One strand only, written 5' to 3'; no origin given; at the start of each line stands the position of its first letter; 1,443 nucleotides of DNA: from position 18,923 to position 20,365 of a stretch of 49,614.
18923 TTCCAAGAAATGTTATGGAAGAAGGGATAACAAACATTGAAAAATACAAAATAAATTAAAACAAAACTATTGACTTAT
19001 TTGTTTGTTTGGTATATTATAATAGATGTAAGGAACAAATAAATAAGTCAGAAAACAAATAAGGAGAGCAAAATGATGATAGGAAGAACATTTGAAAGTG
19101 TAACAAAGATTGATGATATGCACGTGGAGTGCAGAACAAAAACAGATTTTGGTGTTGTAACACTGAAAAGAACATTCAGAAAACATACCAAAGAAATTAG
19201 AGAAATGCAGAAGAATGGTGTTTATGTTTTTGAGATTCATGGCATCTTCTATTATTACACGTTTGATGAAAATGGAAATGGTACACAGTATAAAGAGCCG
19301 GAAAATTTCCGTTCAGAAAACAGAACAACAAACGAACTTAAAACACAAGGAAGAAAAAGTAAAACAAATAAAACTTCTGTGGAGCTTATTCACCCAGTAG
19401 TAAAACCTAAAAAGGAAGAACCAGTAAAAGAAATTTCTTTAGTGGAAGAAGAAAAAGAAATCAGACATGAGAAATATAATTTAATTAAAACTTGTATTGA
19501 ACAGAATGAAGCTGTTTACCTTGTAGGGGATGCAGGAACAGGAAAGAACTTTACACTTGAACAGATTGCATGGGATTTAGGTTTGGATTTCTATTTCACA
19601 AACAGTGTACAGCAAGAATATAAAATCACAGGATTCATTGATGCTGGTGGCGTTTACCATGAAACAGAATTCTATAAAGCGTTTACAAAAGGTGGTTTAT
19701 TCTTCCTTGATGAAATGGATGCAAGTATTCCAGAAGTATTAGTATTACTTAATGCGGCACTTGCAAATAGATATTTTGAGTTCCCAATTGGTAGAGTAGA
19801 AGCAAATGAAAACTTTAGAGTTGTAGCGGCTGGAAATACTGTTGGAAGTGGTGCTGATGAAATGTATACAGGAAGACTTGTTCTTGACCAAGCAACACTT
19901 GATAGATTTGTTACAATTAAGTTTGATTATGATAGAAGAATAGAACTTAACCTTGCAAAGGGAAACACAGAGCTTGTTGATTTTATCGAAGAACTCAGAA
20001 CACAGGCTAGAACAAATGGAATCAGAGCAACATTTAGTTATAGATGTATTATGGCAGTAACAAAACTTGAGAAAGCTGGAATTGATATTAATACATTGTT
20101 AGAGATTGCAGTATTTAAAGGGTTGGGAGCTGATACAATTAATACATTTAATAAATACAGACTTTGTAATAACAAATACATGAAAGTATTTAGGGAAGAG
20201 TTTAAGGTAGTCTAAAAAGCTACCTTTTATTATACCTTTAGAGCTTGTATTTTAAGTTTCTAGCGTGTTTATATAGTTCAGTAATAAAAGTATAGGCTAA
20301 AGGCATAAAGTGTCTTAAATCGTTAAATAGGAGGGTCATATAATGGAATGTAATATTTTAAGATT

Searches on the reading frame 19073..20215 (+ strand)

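Call 33: search_protein_families(library=phrogs, proteins=[window:19073-20215:+], max_evalue=0.00001)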
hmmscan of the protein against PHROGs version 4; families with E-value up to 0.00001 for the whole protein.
window:19073-20215:+ (380 aa): 3 families
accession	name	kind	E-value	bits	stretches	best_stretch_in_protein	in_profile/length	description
phrog_249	-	moron, auxiliary metabolic gene and host takeover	2.7e-58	199.1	1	80-361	50-365/380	porphyrin biosynthesis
phrog_16448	-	other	7.7e-13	48.6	1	116-348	417-657/680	ATPase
phrog_1297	-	other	2.2e-07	31.2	1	135-307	15-195/356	ATPase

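Call 91: search_protein_families(library=pfam, proteins=[window:19073-20215:+], max_evalue=0.001)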
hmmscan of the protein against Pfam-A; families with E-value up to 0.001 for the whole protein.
window:19073-20215:+ (380 aa): 3 families
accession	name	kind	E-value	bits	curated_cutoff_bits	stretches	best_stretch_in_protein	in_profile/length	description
PF07728.20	AAA_5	-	5.6e-10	39.8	22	1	148-279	2-139/139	AAA domain (dynein-related subfamily)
PF00004.35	AAA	-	0.00072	20.5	21.2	0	148-257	1-111/131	ATPase family associated with various cellular activities (AAA)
PF08909.16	DUF1854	-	0.00084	19.6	26.8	0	210-245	30-65/130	Domain of unknown function (DUF1854)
